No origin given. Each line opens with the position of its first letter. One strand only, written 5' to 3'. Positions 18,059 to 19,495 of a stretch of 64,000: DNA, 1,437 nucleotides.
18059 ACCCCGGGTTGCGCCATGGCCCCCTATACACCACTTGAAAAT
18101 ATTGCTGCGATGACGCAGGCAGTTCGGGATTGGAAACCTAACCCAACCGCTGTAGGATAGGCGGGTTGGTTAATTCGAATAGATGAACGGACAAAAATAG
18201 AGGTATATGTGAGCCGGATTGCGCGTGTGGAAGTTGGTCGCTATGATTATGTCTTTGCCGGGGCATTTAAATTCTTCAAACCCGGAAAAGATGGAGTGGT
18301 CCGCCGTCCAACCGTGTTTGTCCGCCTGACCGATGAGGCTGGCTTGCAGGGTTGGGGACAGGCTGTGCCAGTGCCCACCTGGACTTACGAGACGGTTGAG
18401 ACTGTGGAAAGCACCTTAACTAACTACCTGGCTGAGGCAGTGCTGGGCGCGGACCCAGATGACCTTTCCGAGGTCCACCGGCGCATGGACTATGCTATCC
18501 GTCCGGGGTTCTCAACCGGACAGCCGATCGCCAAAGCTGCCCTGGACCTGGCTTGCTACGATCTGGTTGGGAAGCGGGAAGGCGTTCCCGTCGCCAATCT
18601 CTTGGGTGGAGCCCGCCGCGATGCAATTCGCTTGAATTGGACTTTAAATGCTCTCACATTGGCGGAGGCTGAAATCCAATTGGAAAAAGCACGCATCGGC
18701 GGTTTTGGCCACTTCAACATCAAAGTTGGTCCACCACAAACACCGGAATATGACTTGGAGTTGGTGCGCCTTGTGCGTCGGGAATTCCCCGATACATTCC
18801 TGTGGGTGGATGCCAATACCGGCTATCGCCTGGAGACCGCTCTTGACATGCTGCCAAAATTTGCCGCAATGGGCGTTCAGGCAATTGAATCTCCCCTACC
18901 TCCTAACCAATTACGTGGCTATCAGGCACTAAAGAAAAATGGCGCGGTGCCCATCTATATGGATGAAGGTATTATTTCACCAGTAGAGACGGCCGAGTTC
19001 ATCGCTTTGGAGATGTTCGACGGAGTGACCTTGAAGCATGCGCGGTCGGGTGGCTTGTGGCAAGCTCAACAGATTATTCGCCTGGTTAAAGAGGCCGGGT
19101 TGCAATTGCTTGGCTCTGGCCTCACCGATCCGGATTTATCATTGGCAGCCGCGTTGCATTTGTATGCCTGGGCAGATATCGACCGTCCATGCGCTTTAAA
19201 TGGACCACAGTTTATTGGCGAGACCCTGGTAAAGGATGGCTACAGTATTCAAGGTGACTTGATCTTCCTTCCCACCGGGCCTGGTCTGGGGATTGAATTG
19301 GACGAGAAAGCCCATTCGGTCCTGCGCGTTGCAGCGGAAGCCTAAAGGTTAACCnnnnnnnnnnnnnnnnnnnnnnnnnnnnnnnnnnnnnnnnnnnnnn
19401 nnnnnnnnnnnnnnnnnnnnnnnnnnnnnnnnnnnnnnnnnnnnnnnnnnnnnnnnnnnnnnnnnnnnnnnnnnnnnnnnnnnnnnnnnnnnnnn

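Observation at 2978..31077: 28-kb orphan catabolic island joining uronate, CoA-thioester, Zn-thiol and enolase chemistries: candidate undescribed pathway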

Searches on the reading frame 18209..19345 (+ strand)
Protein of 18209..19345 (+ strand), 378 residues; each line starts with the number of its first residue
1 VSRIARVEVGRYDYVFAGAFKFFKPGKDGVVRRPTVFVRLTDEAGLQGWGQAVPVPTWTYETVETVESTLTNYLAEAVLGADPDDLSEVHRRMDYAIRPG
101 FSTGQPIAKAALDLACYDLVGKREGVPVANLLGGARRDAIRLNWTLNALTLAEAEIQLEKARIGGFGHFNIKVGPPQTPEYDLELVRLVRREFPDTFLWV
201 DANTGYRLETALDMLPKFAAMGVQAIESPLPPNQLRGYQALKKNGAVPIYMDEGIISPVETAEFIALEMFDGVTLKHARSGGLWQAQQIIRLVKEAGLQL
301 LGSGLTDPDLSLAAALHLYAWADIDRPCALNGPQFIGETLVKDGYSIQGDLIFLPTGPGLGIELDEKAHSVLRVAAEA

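Call 4: search_protein_families(library=pfam, proteins=[window:18209-19345:+])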
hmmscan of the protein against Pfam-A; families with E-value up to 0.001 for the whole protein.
window:18209-19345:+ (378 aa): 2 families
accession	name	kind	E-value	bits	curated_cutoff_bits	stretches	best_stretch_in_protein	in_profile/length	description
PF13378.12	MR_MLE_C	-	3.6e-39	135.2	29.4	1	158-368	6-219/219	Enolase C-terminal domain-like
PF02746.21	MR_MLE_N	-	7.1e-17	62.1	22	1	32-133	25-117/117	Mandelate racemase / muconate lactonizing enzyme, N-terminal domain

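Call 7: search_protein_families(library=ncbifam, proteins=[window:18209-19345:+], max_evalue=0.00001)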
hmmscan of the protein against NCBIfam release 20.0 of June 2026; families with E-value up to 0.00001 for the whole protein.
window:18209-19345:+ (378 aa): 18 families
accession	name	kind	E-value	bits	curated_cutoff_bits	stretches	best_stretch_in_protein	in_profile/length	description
TIGR02534.1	mucon_cyclo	subfamily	2.3e-47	161.9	334.95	1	34-369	28-362/368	muconate/chloromuconate family cycloisomerase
TIGR01928.1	menC_lowGC_arch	equivalog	1.6e-32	112.9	200.65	1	23-318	11-296/325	o-succinylbenzoate synthase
NF043002.1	HProlDhtase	equivalog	1.3e-29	103.3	500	1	38-301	36-290/366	cis-3-hydroxy-L-proline dehydratase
NF047820.1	TalGalacDh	equivalog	2e-29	102.7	500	1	69-370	67-362/371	L-talarate/galactarate dehydratase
NF041118.1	A_G_epim_Thtga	equivalog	2.8e-24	85.9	500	1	4-338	3-331/341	L-Ala-D/L-Glu epimerase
NF042940.1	racemase_DgcA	equivalog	9e-23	81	400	1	34-330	25-299/323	N-acetyl-D-Glu racemase DgcA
NF040790.2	glucon_galact_dh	equivalog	6.4e-21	74.6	750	1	36-374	26-371/390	bifunctional D-gluconate/D-galactonate dehydratase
NF010624.0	PRK14017.1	equivalog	1.1e-19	70.8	311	1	35-368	15-356/382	galactonate dehydratase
TIGR01927.1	menC_gam_Gplu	equivalog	1.1e-16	61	130.55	1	32-330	20-290/307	o-succinylbenzoate synthase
NF040866.1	AraD_Arch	equivalog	3e-16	59.4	650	1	48-369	47-366/372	arabinonate dehydratase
NF043051.1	ManoateDhtManD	equivalog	2.6e-14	52.9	550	1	34-177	16-154/403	D-mannonate dehydratase ManD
NF011654.0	PRK15072.1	subfamily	3.7e-13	49.1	430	1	33-176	15-153/404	D-galactonate dehydratase family protein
NF011968.0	PRK15440.1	equivalog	3.2e-12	46.1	393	1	71-251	87-265/395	L-rhamnonate dehydratase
NF002782.0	PRK02901.1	equivalog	1.5e-11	43.9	288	1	135-339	74-276/328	o-succinylbenzoate synthase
NF002739.0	PRK02714.1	equivalog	5.1e-11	42.6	259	0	158-257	126-228/320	o-succinylbenzoate synthase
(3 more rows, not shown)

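Call 29: search_solved_structures(query=window:18209-19345:+, max_evalue=1e-10)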
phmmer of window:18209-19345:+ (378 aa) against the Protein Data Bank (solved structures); distinct sequences matched with E-value up to 1e-10: 89 (the best 60 are shown).
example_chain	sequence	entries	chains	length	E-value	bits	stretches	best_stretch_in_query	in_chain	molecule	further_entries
1nu5_A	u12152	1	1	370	1.3e-43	153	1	43-366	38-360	Chloromuconate cycloisomerase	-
3i4k_A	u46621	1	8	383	1.8e-37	132.8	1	38-366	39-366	Muconate lactonizing enzyme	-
4m0x_A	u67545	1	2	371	2e-35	126.1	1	34-367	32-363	Chloromuconate cycloisomerase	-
2chr_A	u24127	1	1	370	9.3e-34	120.6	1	34-367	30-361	CHLOROMUCONATE CYCLOISOMERASE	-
3i6e_A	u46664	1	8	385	4e-33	118.5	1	36-367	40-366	Muconate cycloisomerase I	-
2p88_A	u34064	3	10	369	2.9e-32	115.6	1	33-370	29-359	Mandelate racemase/muconate lactonizing enzyme family protein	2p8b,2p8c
1jpm_A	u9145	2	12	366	7.6e-32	114.3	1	6-362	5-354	L-Ala-D/L-Glu Epimerase | similar to chloromuconate cycloisomerase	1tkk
3my9_A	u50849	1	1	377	4.3e-31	111.8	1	31-367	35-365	Muconate cycloisomerase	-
3fcp_A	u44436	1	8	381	5.4e-31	111.5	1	35-369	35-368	L-Ala-D/L-Glu epimerase, a muconate lactonizing enzyme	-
2qde_A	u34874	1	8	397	1e-30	110.6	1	32-367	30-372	Mandelate racemase/muconate lactonizing enzyme family protein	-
3i6t_A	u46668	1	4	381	3.6e-30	108.8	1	35-377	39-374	Muconate cycloisomerase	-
2ps2_A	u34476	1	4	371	3.8e-30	108.7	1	3-362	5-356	Putative mandelate racemase/muconate lactonizing enzyme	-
3muc_A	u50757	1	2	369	5.5e-28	101.6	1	34-367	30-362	PROTEIN (MUCONATE CYCLOISOMERASE)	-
1muc_A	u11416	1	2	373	7.3e-28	101.2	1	34-367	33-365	MUCONATE LACTONIZING ENZYME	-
1bkh_A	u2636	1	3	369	7.5e-28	101.1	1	34-367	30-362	MUCONATE LACTONIZING ENZYME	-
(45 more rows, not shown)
